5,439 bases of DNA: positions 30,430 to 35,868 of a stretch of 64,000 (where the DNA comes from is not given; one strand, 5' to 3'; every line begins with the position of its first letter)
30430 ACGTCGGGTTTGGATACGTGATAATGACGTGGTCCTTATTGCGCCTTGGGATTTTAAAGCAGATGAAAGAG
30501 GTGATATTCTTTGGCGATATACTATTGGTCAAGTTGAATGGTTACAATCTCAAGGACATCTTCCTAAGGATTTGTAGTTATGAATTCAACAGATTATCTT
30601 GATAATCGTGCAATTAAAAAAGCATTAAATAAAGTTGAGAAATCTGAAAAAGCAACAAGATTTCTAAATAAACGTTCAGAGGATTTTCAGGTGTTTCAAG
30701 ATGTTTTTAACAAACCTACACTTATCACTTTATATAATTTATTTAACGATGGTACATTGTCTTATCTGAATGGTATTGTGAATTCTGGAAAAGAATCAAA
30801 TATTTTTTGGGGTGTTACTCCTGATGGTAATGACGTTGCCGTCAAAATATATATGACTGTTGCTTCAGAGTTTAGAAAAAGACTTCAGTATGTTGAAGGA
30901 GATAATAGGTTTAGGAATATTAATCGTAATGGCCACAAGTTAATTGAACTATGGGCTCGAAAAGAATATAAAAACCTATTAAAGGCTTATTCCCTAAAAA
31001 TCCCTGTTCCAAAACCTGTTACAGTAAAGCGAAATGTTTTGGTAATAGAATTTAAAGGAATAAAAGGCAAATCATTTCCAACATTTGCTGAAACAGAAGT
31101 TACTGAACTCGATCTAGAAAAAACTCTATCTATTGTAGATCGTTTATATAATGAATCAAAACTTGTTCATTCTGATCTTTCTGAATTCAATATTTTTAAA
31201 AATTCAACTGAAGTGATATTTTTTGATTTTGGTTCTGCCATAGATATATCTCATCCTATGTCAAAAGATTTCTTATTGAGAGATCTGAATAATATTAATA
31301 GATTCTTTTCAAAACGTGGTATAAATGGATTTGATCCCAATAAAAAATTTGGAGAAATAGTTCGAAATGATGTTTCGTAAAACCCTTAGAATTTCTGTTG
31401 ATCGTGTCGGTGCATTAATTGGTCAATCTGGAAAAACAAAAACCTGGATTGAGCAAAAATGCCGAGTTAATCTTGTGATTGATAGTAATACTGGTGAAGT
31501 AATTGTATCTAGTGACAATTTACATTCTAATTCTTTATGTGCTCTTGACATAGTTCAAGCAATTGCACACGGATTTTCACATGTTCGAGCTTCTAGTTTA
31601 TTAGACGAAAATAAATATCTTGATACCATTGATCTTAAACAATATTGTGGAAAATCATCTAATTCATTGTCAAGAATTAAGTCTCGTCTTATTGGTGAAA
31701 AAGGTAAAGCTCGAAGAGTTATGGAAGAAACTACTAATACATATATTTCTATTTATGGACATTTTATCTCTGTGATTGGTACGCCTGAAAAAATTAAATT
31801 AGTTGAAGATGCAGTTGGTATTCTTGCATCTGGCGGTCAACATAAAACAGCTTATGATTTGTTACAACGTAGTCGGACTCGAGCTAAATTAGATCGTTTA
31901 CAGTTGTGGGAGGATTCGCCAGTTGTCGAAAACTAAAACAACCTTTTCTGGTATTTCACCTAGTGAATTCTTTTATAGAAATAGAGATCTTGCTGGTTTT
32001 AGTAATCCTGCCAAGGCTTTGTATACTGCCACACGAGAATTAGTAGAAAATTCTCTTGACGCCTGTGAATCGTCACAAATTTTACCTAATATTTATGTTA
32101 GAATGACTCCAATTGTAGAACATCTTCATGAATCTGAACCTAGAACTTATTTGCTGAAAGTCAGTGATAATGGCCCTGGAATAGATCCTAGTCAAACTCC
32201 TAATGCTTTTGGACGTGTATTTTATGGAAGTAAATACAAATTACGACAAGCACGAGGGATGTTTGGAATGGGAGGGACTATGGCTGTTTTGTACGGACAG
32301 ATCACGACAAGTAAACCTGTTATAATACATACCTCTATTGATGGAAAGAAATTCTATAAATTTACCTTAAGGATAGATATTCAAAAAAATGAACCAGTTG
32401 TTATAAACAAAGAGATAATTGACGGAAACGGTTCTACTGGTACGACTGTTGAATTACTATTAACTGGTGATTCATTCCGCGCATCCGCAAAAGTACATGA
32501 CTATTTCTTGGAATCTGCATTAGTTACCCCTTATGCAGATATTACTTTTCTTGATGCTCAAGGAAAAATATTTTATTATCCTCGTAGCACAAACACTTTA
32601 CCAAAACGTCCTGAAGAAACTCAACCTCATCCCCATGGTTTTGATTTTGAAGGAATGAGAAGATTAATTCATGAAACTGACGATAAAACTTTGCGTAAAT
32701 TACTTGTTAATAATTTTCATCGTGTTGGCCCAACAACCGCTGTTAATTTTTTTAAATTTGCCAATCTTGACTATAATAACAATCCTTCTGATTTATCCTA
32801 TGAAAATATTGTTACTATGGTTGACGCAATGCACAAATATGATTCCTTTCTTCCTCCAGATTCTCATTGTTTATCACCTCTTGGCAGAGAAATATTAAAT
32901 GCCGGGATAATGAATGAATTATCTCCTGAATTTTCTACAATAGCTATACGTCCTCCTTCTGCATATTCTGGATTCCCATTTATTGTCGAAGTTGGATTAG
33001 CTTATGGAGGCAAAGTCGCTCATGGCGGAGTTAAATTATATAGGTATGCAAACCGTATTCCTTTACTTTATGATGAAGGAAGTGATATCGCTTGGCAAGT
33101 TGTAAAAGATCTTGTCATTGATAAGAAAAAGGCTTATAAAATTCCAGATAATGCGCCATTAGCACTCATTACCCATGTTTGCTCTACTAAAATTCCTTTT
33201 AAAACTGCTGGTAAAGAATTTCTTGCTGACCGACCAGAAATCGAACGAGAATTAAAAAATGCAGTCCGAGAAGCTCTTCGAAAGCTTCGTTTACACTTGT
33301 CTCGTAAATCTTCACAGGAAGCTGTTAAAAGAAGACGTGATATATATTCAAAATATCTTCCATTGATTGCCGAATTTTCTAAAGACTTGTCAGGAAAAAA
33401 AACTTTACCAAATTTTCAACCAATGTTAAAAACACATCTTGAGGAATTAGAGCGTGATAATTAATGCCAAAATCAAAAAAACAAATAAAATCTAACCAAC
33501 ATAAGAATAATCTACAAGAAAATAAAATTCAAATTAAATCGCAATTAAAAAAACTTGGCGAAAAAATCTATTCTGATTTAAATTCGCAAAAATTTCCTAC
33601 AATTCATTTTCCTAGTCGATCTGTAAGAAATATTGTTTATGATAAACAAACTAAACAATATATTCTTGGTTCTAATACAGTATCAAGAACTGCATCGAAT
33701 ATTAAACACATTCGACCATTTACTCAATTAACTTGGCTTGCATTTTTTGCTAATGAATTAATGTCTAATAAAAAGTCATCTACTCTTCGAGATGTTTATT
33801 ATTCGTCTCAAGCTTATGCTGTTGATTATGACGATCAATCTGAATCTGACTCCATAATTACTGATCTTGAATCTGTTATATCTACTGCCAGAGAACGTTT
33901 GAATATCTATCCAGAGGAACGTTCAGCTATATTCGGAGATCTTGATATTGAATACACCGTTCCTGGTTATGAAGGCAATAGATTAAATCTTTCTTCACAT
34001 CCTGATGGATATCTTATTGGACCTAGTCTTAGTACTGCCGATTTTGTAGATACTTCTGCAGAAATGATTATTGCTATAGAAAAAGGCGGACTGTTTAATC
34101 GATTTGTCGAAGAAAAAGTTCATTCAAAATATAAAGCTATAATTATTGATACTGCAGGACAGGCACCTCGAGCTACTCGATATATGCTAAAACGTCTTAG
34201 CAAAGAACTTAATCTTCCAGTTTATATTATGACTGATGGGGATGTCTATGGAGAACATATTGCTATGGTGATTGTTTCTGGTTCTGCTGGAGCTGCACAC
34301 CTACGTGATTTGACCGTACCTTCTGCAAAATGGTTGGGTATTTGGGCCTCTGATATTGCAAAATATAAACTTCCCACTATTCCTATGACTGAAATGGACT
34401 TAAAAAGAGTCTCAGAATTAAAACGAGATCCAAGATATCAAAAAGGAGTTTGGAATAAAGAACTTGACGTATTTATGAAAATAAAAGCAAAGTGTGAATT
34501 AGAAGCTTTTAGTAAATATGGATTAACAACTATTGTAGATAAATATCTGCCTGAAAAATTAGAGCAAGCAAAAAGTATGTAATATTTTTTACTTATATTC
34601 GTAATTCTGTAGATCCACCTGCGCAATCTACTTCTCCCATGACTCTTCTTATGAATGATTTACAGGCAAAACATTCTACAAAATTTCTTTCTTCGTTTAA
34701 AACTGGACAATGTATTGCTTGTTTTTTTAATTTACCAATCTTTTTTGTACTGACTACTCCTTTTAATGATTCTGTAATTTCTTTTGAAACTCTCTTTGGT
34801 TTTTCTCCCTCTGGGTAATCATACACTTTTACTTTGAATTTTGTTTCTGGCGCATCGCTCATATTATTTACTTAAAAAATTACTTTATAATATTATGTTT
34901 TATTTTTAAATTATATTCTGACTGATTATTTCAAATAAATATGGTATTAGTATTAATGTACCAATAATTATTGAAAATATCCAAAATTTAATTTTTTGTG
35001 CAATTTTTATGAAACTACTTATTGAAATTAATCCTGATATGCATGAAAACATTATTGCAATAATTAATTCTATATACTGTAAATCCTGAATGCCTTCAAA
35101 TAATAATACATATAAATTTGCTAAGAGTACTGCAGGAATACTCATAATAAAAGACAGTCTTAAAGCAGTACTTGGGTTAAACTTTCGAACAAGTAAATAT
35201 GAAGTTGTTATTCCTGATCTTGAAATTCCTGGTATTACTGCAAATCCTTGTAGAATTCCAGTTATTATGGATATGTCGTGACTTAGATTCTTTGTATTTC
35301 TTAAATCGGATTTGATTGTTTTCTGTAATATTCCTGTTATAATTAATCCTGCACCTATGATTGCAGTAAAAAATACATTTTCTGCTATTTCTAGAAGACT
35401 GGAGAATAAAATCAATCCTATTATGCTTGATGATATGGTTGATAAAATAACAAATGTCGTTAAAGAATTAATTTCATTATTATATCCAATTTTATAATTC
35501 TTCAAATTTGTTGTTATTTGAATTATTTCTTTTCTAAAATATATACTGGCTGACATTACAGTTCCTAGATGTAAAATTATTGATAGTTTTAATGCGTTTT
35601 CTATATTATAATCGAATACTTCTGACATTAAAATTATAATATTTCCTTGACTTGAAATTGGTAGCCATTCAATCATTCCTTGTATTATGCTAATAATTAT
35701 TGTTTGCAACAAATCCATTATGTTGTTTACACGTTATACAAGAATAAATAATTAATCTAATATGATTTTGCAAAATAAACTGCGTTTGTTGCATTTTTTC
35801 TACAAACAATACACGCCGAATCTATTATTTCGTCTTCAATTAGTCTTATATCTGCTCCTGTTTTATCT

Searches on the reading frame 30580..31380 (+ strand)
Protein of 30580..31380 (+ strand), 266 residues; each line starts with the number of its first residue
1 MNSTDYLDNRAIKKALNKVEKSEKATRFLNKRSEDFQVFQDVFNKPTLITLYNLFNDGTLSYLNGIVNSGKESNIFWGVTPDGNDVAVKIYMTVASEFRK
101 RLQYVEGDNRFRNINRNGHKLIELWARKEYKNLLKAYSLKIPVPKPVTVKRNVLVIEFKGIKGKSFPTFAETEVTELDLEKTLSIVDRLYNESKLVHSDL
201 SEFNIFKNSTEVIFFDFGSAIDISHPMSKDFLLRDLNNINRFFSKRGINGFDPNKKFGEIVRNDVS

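Call 30: search_protein_families(library=pfam, proteins=[window:30580-31380:+], max_evalue=0.01)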
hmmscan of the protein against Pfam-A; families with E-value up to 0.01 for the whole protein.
window:30580-31380:+ (266 aa): 2 families
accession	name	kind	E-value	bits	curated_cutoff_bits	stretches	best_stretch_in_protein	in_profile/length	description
PF01163.29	RIO1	-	4.6e-49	167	22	1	74-253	1-184/187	RIO domain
PF03109.22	ABC1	-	9.7e-07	28.6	22.9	1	132-230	123-224/244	ABC1 atypical kinase-like domain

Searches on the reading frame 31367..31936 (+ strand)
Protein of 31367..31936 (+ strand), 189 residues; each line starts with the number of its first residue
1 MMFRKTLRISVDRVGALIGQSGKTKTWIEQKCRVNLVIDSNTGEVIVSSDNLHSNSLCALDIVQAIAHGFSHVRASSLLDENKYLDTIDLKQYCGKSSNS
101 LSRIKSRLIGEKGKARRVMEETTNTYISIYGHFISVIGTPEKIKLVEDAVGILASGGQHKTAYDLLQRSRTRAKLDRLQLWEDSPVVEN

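Call 30: search_protein_families(library=pfam, proteins=[window:31367-31936:+], max_evalue=0.01)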
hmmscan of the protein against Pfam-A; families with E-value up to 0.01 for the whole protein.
window:31367-31936:+ (189 aa): 3 families
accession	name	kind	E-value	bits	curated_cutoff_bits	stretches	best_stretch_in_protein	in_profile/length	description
PF21800.4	KH_KRR1_2nd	-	8.6e-10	38.9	27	1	86-150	4-67/91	KRR1 small subunit processome component, second KH domain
PF00013.35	KH_1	-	4.4e-09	36.4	21.5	2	6-47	3-50/66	KH domain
PF22891.2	KH_PNO1_2nd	-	8.1e-07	29.5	27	1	84-166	1-83/90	Eukaryotic type KH-domain (KH-domain type I) (327.11.2)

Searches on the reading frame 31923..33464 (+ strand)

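Call 64: search_protein_families(library=pfam, proteins=[window:31923-33464:+], max_evalue=0.001)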
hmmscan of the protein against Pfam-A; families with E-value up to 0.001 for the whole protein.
window:31923-33464:+ (513 aa): 3 families
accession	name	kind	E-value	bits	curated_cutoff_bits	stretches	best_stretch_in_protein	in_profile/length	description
PF09239.17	Topo-VIb_trans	-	1.4e-51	174.8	24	1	312-470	1-158/159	Topoisomerase VI B subunit, transducer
PF02518.31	HATPase_c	-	1.1e-07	32.8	26.4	1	31-119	4-80/111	Histidine kinase-, DNA gyrase B-, and HSP90-like ATPase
PF13589.12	HATPase_c_3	-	3.5e-05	24.3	25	1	35-151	5-105/137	Histidine kinase-, DNA gyrase B-, and HSP90-like ATPase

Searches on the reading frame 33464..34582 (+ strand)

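Call 64: search_protein_families(library=pfam, proteins=[window:33464-34582:+], max_evalue=0.001)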
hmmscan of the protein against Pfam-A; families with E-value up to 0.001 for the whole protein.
window:33464-34582:+ (372 aa): 2 families
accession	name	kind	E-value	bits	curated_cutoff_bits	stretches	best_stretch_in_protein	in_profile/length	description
PF21180.3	TOP6A-Spo11_Toprim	-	6.1e-50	170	24.1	1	201-366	1-170/170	Topoisomerase 6 subunit A/Spo11, Toprim domain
PF04406.19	TP6A_N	-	1.3e-14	54.1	26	1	85-148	2-62/62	Type IIB DNA topoisomerase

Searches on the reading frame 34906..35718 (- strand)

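Call 30: search_protein_families(library=pfam, proteins=[window:34906-35718:-], max_evalue=0.01)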
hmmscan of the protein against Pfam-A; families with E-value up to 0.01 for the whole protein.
window:34906-35718:- (270 aa): 1 family
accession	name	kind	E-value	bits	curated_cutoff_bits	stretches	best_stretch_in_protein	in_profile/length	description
PF02673.24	BacA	-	1.8e-47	162.7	33.4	1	7-250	2-249/257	Bacitracin resistance protein BacA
